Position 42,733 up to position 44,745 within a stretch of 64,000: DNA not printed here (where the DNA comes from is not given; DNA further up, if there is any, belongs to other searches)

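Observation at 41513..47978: Five-gene Rieske/cytochrome b operon carrying 23 CXXCH plus one CX4CH: octahaem, NapC/NirT-like nonahaem, Rieske, b6, subunit IV fused to seven cyt c domains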

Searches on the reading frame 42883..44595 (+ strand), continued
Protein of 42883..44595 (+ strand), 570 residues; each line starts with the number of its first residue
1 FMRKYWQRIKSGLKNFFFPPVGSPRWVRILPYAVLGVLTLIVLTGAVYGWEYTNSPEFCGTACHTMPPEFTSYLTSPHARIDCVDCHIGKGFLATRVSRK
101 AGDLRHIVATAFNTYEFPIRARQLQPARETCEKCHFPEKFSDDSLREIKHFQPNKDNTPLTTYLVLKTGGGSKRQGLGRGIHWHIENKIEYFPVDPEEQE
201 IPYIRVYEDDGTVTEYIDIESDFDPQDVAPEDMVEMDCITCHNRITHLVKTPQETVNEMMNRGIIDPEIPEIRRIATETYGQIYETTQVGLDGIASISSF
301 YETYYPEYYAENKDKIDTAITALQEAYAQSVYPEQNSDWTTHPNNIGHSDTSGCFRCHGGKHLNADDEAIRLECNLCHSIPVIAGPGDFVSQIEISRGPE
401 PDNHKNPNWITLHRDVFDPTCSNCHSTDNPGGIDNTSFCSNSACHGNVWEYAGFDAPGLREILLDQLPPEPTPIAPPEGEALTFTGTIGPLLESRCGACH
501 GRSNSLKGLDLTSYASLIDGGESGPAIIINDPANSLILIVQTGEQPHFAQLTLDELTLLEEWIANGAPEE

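Call 18: find_homologous_proteins(query=window:42883-44595:+, max_evalue=0.00001)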
Query window:42883-44595:+ (570 aa): 5580 proteins with E <= 0.00001 among 8000 candidates; the best 120 are listed.
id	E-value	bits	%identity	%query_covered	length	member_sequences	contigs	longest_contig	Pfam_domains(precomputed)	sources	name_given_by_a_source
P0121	0.0e+0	1363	100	100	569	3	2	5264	PF07635.17,PF03264.20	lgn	-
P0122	0.0e+0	1185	85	100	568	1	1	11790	PF07635.17,PF03264.20,PF14522.12,PF22113.2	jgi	jgi:nitrate/TMAO reductase-like tetraheme cytochrome c subunit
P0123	0.0e+0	1176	83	100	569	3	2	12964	PF14537.12,PF07635.17,PF03264.20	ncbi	-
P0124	0.0e+0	1167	83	100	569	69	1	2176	PF14537.12,PF07635.17,PF03264.20,PF14522.12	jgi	jgi:nitrate/TMAO reductase-like tetraheme cytochrome c subunit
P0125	0.0e+0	1164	82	100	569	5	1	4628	PF14537.12,PF07635.17,PF03264.20,PF14522.12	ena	-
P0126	0.0e+0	1146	81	100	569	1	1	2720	PF14537.12,PF07635.17,PF03264.20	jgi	-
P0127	0.0e+0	1146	80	100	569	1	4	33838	PF14537.12,PF07635.17,PF03264.20,PF13442.12,PF14522.12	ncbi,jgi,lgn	-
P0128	0.0e+0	1143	81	100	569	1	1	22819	PF14537.12,PF07635.17,PF03264.20,PF14522.12,PF22113.2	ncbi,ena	-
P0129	0.0e+0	1143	81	100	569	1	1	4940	PF14537.12,PF07635.17,PF03264.20,PF14522.12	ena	-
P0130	0.0e+0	1138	81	100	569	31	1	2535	PF14537.12,PF07635.17,PF03264.20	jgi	jgi:nitrate/TMAO reductase-like tetraheme cytochrome c subunit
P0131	0.0e+0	1136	81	100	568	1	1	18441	PF14537.12,PF07635.17,PF03264.20,PF14522.12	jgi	jgi:nitrate/TMAO reductase-like tetraheme cytochrome c subunit/mono/diheme cytochrome c family prote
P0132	0.0e+0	1131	80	100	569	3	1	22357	PF14537.12,PF07635.17,PF03264.20,PF14522.12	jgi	-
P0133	0.0e+0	1130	80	100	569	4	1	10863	PF14537.12,PF07635.17,PF03264.20,PF14522.12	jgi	jgi:nitrate/TMAO reductase-like tetraheme cytochrome c subunit/mono/diheme cytochrome c family prote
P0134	0.0e+0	1126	79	100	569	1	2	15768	PF14537.12,PF07635.17,PF03264.20,PF13442.12,PF14522.12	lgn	-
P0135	0.0e+0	1123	79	100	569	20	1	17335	PF14537.12,PF07635.17,PF03264.20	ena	-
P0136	0.0e+0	1121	78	100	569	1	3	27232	PF14537.12,PF07635.17,PF03264.20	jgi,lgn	jgi:nitrate/TMAO reductase-like tetraheme cytochrome c subunit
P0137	0.0e+0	1117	79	100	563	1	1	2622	PF14537.12,PF07635.17,PF03264.20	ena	-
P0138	0.0e+0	1110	78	100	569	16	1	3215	PF14537.12,PF07635.17,PF03264.20,PF14522.12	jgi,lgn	jgi:nitrate/TMAO reductase-like tetraheme cytochrome c subunit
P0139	0.0e+0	1107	79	100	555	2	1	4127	PF14537.12,PF07635.17,PF03264.20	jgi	-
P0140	0.0e+0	1105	77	100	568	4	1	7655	PF14537.12,PF07635.17,PF03264.20,PF14522.12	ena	-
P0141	0.0e+0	1081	79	100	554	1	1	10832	PF14537.12,PF07635.17,PF03264.20,PF14522.12,PF22113.2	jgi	jgi:nitrate/TMAO reductase-like tetraheme cytochrome c subunit/mono/diheme cytochrome c family prote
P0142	0.0e+0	1072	82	93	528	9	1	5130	PF14537.12,PF07635.17,PF03264.20,PF22113.2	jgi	jgi:nitrate/TMAO reductase-like tetraheme cytochrome c subunit/mono/diheme cytochrome c family prote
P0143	0.0e+0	1052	77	100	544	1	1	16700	PF14537.12,PF07635.17,PF03264.20,PF14522.12,PF22113.2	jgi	jgi:nitrate/TMAO reductase-like tetraheme cytochrome c subunit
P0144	0.0e+0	1029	73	99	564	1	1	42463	PF14537.12,PF07635.17,PF03264.20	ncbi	-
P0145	0.0e+0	1022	72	99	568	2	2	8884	PF07635.17,PF03264.20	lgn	-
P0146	0.0e+0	1020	73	99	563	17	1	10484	PF14537.12,PF07635.17,PF03264.20,PF13442.12,PF14522.12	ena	-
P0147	0.0e+0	1017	71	100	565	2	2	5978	PF14537.12,PF07635.17,PF03264.20,PF00034.27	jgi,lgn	-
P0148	0.0e+0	1015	71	100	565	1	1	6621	PF14537.12,PF07635.17,PF03264.20,PF00034.27,PF14522.12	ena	-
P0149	0.0e+0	1011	72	100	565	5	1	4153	PF07635.17,PF03264.20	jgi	jgi:nitrate/TMAO reductase-like tetraheme cytochrome c subunit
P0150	5.2e-298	1008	71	99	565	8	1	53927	PF14537.12,PF07635.17,PF03264.20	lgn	-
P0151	6.9e-296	1001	70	100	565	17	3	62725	PF14537.12,PF07635.17,PF03264.20,PF14522.12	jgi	jgi:nitrate/TMAO reductase-like tetraheme cytochrome c subunit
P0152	8.8e-295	997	70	99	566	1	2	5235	PF14537.12,PF07635.17,PF03264.20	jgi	jgi:nitrate/TMAO reductase-like tetraheme cytochrome c subunit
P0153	1.1e-294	997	69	100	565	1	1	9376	PF07635.17,PF03264.20,PF13442.12,PF14522.12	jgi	jgi:nitrate/TMAO reductase-like tetraheme cytochrome c subunit/mono/diheme cytochrome c family prote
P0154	1.7e-294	996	71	99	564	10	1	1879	PF14537.12,PF07635.17,PF03264.20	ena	-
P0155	1.6e-292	990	70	98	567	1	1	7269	PF14537.12,PF07635.17,PF03264.20,PF14522.12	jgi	jgi:nitrate/TMAO reductase-like tetraheme cytochrome c subunit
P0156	8.3e-291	984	69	99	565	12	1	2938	PF14537.12,PF07635.17,PF03264.20,PF13442.12,PF14522.12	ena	-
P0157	1.4e-290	983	67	100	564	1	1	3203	PF14537.12,PF07635.17,PF03264.20,PF14522.12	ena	-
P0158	6.1e-289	978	70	100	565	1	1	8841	PF14537.12,PF07635.17,PF03264.20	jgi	jgi:nitrate/TMAO reductase-like tetraheme cytochrome c subunit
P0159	6.4e-289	978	70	98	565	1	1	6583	PF14537.12,PF07635.17,PF03264.20,PF14522.12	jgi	jgi:nitrate/TMAO reductase-like tetraheme cytochrome c subunit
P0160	9.1e-289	977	67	99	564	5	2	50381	PF07635.17,PF03264.20,PF14522.12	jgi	jgi:NapC/NirT cytochrome c family, N-terminal region/Planctomycete cytochrome C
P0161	1.1e-288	977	69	99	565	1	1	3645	PF07635.17,PF03264.20,PF14522.12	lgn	-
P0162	1.2e-288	977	70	99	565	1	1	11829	PF14537.12,PF07635.17,PF03264.20,PF14522.12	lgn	-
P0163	2.3e-288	976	69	99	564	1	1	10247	PF07635.17,PF03264.20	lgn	-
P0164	2.1e-287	973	69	99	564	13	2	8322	PF14537.12,PF07635.17,PF03264.20,PF13442.12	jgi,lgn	jgi:nitrate/TMAO reductase-like tetraheme cytochrome c subunit/mono/diheme cytochrome c family prote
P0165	3.2e-287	972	68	99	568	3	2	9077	PF07635.17,PF03264.20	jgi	jgi:nitrate/TMAO reductase-like tetraheme cytochrome c subunit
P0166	4.2e-287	972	71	95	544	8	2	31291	PF14537.12,PF07635.17,PF03264.20,PF13442.12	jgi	jgi:nitrate/TMAO reductase-like tetraheme cytochrome c subunit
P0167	7.8e-287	971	68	99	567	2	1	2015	PF07635.17,PF03264.20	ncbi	-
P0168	8.4e-287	971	70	100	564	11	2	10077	PF07635.17,PF03264.20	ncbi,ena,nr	ncbi:MAG: NapC/NirT family cytochrome c [Anaerolineales bacterium]|nr:NapC/NirT family cytochrome c 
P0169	1.8e-286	970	69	99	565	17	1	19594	PF07635.17,PF03264.20,PF14522.12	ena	-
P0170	2.3e-286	969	70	99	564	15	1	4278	PF07635.17,PF03264.20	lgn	-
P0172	2.8e-285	966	68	99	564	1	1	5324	PF14537.12,PF07635.17,PF03264.20,PF13442.12,PF14522.12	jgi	jgi:nitrate/TMAO reductase-like tetraheme cytochrome c subunit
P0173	1.8e-284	963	67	99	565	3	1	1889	PF14537.12,PF07635.17,PF03264.20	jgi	jgi:nitrate/TMAO reductase-like tetraheme cytochrome c subunit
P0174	2.9e-284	962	68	99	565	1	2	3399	PF07635.17,PF03264.20,PF13442.12,PF14522.12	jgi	jgi:nitrate/TMAO reductase-like tetraheme cytochrome c subunit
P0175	5.8e-284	961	68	99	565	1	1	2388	PF14537.12,PF07635.17,PF03264.20,PF13442.12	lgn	-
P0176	8.9e-284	961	68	99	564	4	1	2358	PF14537.12,PF07635.17,PF03264.20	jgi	jgi:nitrate/TMAO reductase-like tetraheme cytochrome c subunit/mono/diheme cytochrome c family prote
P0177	3.8e-283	959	66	100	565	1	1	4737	PF14537.12,PF07635.17,PF03264.20,PF13442.12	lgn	-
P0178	5.0e-283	958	68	99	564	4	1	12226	PF07635.17,PF03264.20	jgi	jgi:nitrate/TMAO reductase-like tetraheme cytochrome c subunit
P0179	1.2e-282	957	68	99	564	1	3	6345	PF14537.12,PF07635.17,PF03264.20,PF13442.12,PF14522.12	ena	-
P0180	1.2e-282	957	66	100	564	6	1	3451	PF14537.12,PF07635.17,PF03264.20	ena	-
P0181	3.1e-282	956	67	99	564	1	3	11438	PF14537.12,PF07635.17,PF03264.20,PF13442.12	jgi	jgi:nitrate/TMAO reductase-like tetraheme cytochrome c subunit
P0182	6.5e-282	955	68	100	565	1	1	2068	PF14537.12,PF07635.17,PF03264.20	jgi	jgi:nitrate/TMAO reductase-like tetraheme cytochrome c subunit/mono/diheme cytochrome c family prote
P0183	1.7e-281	953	69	99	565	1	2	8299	PF14537.12,PF07635.17,PF03264.20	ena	-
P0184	2.0e-281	953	66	99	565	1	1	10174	PF07635.17,PF03264.20,PF14522.12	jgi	jgi:nitrate/TMAO reductase-like tetraheme cytochrome c subunit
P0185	4.6e-281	952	67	99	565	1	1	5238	PF14537.12,PF07635.17,PF03264.20,PF14522.12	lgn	-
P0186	6.1e-281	952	65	100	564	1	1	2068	PF14537.12,PF07635.17,PF03264.20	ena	-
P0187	6.6e-281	951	66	99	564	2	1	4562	PF14537.12,PF07635.17,PF03264.20,PF13442.12,PF14522.12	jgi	jgi:nitrate/TMAO reductase-like tetraheme cytochrome c subunit/mono/diheme cytochrome c family prote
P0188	9.4e-281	951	66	99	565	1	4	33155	PF07635.17,PF03264.20,PF14522.12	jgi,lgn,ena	jgi:nitrate/TMAO reductase-like tetraheme cytochrome c subunit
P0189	1.1e-280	951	67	99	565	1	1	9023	PF14537.12,PF07635.17,PF03264.20,PF14522.12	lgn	-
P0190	1.5e-280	950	67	100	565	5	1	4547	PF14537.12,PF07635.17,PF03264.20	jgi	jgi:nitrate/TMAO reductase-like tetraheme cytochrome c subunit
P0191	1.7e-280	950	66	99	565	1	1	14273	PF07635.17,PF03264.20,PF14522.12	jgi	jgi:nitrate/TMAO reductase-like tetraheme cytochrome c subunit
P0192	1.8e-280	950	66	99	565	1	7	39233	PF14537.12,PF07635.17,PF03264.20,PF14522.12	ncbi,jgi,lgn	-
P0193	2.0e-280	950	65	100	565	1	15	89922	PF14537.12,PF07635.17,PF03264.20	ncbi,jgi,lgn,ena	ncbi:MAG: NapC/NirT family cytochrome c [Anaerolineales bacterium]|jgi:nitrate/TMAO reductase-like t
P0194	4.9e-280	948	67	97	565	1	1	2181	PF14537.12,PF07635.17,PF03264.20,PF13442.12,PF14522.12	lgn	-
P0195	5.2e-280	948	66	100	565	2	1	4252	PF07635.17,PF03264.20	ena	-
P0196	5.4e-280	948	65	100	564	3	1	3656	PF07635.17,PF03264.20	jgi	jgi:nitrate/TMAO reductase-like tetraheme cytochrome c subunit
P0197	7.0e-280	948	67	98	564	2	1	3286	PF14537.12,PF07635.17,PF03264.20,PF14522.12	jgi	jgi:nitrate/TMAO reductase-like tetraheme cytochrome c subunit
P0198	1.4e-279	947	67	100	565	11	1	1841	PF07635.17,PF03264.20,PF14522.12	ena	-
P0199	1.7e-279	947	67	97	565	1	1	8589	PF14537.12,PF07635.17,PF03264.20,PF14522.12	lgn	-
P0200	1.8e-279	947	65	100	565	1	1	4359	PF14537.12,PF07635.17,PF03264.20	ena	-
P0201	3.6e-279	946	66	99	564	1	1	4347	PF07635.17,PF03264.20,PF14522.12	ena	-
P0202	5.5e-279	945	67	99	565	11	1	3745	PF07635.17,PF03264.20,PF14522.12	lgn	-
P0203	7.7e-279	945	65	100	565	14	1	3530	PF14537.12,PF07635.17,PF03264.20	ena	-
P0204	8.1e-279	944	66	99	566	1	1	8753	PF14537.12,PF07635.17,PF03264.20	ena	-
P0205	9.8e-279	944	67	99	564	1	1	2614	PF14537.12,PF03264.20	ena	-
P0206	1.1e-278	944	68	99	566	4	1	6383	PF07635.17,PF03264.20,PF13442.12,PF00034.27,PF14522.12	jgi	jgi:nitrate/TMAO reductase-like tetraheme cytochrome c subunit/mono/diheme cytochrome c family prote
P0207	1.3e-278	944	65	100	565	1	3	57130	PF14537.12,PF07635.17,PF03264.20,PF13442.12,PF14522.12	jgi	jgi:nitrate/TMAO reductase-like tetraheme cytochrome c subunit/mono/diheme cytochrome c family prote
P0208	3.1e-278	943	65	100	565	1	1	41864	PF14537.12,PF07635.17,PF03264.20,PF14522.12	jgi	jgi:nitrate/TMAO reductase-like tetraheme cytochrome c subunit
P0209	3.5e-278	942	66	99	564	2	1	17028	PF14537.12,PF07635.17,PF03264.20,PF13442.12,PF14522.12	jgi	jgi:nitrate/TMAO reductase-like tetraheme cytochrome c subunit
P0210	4.6e-278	942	67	99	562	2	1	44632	PF07635.17,PF03264.20,PF13442.12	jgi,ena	-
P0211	5.9e-278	942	67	99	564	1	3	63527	PF14537.12,PF03264.20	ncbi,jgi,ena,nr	ncbi:MAG: hypothetical protein A2W35_15720 [Chloroflexi bacterium RBG_16_57_11]|nr:MAG: hypothetical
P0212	7.8e-278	941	67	99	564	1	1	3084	PF14537.12,PF03264.20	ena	-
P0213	1.0e-277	941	65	99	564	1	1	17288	PF14537.12,PF07635.17,PF03264.20,PF13442.12,PF00034.27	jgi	jgi:mono/diheme cytochrome c family protein/nitrate/TMAO reductase-like tetraheme cytochrome c subun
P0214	1.0e-276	938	66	100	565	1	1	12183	PF14537.12,PF07635.17,PF03264.20,PF13442.12,PF14522.12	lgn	-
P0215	1.2e-276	937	66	99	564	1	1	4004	PF07635.17,PF03264.20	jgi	-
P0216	1.4e-276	937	66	99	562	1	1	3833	PF14537.12,PF07635.17,PF03264.20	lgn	-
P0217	1.4e-276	937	66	99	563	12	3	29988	PF07635.17,PF03264.20,PF13442.12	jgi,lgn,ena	jgi:hypothetical protein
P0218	1.5e-276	937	67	99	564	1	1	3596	PF07635.17,PF03264.20,PF13442.12,PF00034.27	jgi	jgi:nitrate/TMAO reductase-like tetraheme cytochrome c subunit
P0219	2.7e-276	936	66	98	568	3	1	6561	PF14537.12,PF07635.17,PF03264.20,PF13442.12,PF14522.12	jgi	jgi:nitrate/TMAO reductase-like tetraheme cytochrome c subunit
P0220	4.5e-276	935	67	99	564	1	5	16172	PF07635.17,PF03264.20,PF13442.12,PF00034.27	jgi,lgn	jgi:nitrate/TMAO reductase-like tetraheme cytochrome c subunit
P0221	5.6e-276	935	67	98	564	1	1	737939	PF14537.12,PF03264.20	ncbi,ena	-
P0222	5.7e-276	935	66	99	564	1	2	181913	PF14537.12,PF07635.17,PF03264.20,PF13442.12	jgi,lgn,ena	-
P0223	6.7e-276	935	66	99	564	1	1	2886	PF03264.20,PF13442.12,PF14522.12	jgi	jgi:nitrate/TMAO reductase-like tetraheme cytochrome c subunit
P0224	7.3e-276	935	66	99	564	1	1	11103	PF14537.12,PF07635.17,PF03264.20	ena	-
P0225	7.5e-276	935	66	98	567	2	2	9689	PF07635.17,PF03264.20,PF13442.12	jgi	jgi:nitrate/TMAO reductase-like tetraheme cytochrome c subunit/mono/diheme cytochrome c family prote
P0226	7.8e-276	935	65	100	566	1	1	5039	PF14537.12,PF07635.17,PF03264.20,PF14522.12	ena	-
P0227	1.3e-275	934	65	100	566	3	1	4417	PF14537.12,PF07635.17,PF03264.20,PF14522.12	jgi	jgi:nitrate/TMAO reductase-like tetraheme cytochrome c subunit/mono/diheme cytochrome c family prote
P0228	1.4e-275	934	65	99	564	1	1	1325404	PF14537.12,PF07635.17,PF03264.20,PF13442.12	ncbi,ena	-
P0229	2.1e-275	933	65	99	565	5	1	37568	PF14537.12,PF07635.17,PF03264.20,PF14522.12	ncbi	-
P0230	2.4e-275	933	66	100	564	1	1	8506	PF14537.12,PF07635.17,PF03264.20,PF13442.12,PF14522.12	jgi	-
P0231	3.0e-275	933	66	100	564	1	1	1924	PF07635.17,PF03264.20,PF13442.12,PF00034.27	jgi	jgi:nitrate/TMAO reductase-like tetraheme cytochrome c subunit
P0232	3.8e-275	932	66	99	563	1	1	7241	PF03264.20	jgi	-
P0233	4.5e-275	932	67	99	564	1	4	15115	PF07635.17,PF03264.20,PF13442.12,PF00034.27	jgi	jgi:nitrate/TMAO reductase-like tetraheme cytochrome c subunit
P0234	5.1e-275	932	66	99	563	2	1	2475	PF03264.20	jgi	-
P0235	5.4e-275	932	65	99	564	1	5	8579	PF14537.12,PF07635.17,PF03264.20,PF14522.12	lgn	-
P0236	6.9e-275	932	66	99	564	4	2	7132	PF03264.20,PF13442.12,PF00034.27,PF14522.12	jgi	jgi:nitrate/TMAO reductase-like tetraheme cytochrome c subunit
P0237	7.4e-275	931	67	99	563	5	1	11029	PF14537.12,PF07635.17,PF03264.20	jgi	jgi:nitrate/TMAO reductase-like tetraheme cytochrome c subunit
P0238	1.1e-274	931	66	99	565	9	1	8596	PF07635.17,PF03264.20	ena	-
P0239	1.2e-274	931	66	99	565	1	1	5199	PF14537.12,PF07635.17,PF03264.20,PF13442.12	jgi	jgi:nitrate/TMAO reductase-like tetraheme cytochrome c subunit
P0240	1.5e-274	930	64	99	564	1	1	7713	PF14537.12,PF07635.17,PF03264.20,PF14522.12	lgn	-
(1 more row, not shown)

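Call 38: predict_structure(alignment_id=A1)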
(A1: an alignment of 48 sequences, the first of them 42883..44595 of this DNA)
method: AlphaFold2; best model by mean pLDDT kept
length: 570 residues; sequences in the alignment: 48
mean_pLDDT: 55.8   pTM: 0.29
mean pLDDT of the five models: 55.8, 54.8, 54.2, 51.9, 51.3
residues with pLDDT >= 90: 70; 70-90: 151; 50-70: 58; < 50: 291
segments of 3 or more residues with pLDDT < 50: 47-104, 113-185, 238-249, 331-364, 366-475
pLDDT, mean of each block of 10 residues (from residue 1): 81 85 84 79 53 31 31 28 27 32 47 41 31 25 26 35 35 25 50 65 75 73 77 62 36 71 86 86 68 91 93 93 75 34 26 26 44 28 27 26 40 40 37 30 26 30 40 51 88 86 84 90 90 90 70 87 92
secondary structure, 60 per line:
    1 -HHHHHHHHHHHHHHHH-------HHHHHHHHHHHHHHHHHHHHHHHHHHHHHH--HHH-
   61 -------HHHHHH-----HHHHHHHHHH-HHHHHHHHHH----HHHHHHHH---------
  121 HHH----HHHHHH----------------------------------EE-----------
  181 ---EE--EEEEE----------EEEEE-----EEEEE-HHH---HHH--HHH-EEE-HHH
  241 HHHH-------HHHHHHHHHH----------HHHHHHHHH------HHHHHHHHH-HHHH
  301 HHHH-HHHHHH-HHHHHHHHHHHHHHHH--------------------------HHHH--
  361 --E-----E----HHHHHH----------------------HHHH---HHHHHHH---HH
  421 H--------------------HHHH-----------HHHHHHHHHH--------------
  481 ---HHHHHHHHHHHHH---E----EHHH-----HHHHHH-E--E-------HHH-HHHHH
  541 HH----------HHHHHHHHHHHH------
elements in order: H2-17 H25-54 H68-73 H79-88 H90-99 H104-111 H128-133 E188-192 E203-207 E213-217 E234-236 H238-244 H252-261 H272-280 H287-295 H297-304 H306-311 H313-328 H355-358 H374-379 H402-405 H409-415 H442-445 H457-466 H484-496 H514-519 H536-542 H553-564

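Call 45: fold_search(model_id=the predicted structure, library=pdb)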
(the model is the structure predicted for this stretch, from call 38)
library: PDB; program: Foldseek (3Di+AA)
matches with E <= 10: 118; with E <= 0.001: 0
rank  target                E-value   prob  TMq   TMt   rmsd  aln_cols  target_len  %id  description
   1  4oke_A                1.1e+00  0.13  0.06  0.18  14.9        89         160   17  Structure of RNase AS, a polyadenylate-specific exoribonuclease affecting mycobacterial virulence in vivo (released 2014-05-21)
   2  6s0m_A                1.3e+00  0.12  0.06  0.18  14.9        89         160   17  Structural and dynamic studies provide insights into specificity and allosteric regulation of Ribonuclease AS, a key e (released 2019-08-28)
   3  8k0g_F                1.6e+00  0.04  0.06  0.08  19.4       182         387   10  Cryo-EM structure of human 26S RP (Ed state) bound to K11/K48-branched ubiquitin (Ub) chain composed of four Ub. (released 2025-01-22)
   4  8jvs                  1.7e+00  0.11  0.05  0.28   7.1        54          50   24  Crystal structure of the chimeric protein tkoL2_v1 (released 2024-07-03)
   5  4hvj_A                1.8e+00  0.07  0.05  0.16  15.6        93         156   16  Crystal structure of a putative uncharacterized protein from Mycobacterium tuberculosis in complex with AMP (released 2012-11-28)
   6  8jvy                  1.8e+00  0.10  0.05  0.28   8.1        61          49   21  Crystal structure of the chimeric protein tkoL2_v1_turn with shorten loop 1 (released 2024-07-03)
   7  9r6b_I                1.9e+00  0.02  0.07  0.07  22.9       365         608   10  CPS secretion pathway Wza-Wzc (Conf 4) (released 2026-03-04)
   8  4oke_B                2.2e+00  0.11  0.06  0.19  14.6        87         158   17  Structure of RNase AS, a polyadenylate-specific exoribonuclease affecting mycobacterial virulence in vivo (released 2014-05-21)
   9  5nxf_B                2.3e+00  0.02  0.05  0.05  27.3       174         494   10  Crystal structure of the carboxy-terminal region of the bacteriophage T4 proximal long tail fibre protein gp34, residu (released 2017-07-12)
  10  4hec_A                2.4e+00  0.09  0.06  0.19  13.9        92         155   18  Crystal structure of a putative uncharacterized protein from Mycobacterium tuberculosis (released 2012-10-17)
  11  8jvt_B                2.8e+00  0.08  0.05  0.27   7.3        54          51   20  Crystal structure of the chimeric protein mkaL2_v1 (released 2024-07-03)
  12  8jvt_A                3.0e+00  0.08  0.05  0.27   7.3        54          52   20  Crystal structure of the chimeric protein mkaL2_v1 (released 2024-07-03)
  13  2zl5_A                3.2e+00  0.16  0.07  0.12   4.4        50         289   18  Atomic resolution structural characterization of recognition of histo-blood group antigen by Norwalk virus (released 2008-07-22)
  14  5nxf_A                3.2e+00  0.01  0.05  0.05  27.5       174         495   10  Crystal structure of the carboxy-terminal region of the bacteriophage T4 proximal long tail fibre protein gp34, residu (released 2017-07-12)
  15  8i5l_A                3.3e+00  0.15  0.07  0.12   4.7        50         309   20  Crystal structure of P domain from norovirus GI.4 capsid protein in complex with broad specificity antibody single-cha (released 2024-01-31)
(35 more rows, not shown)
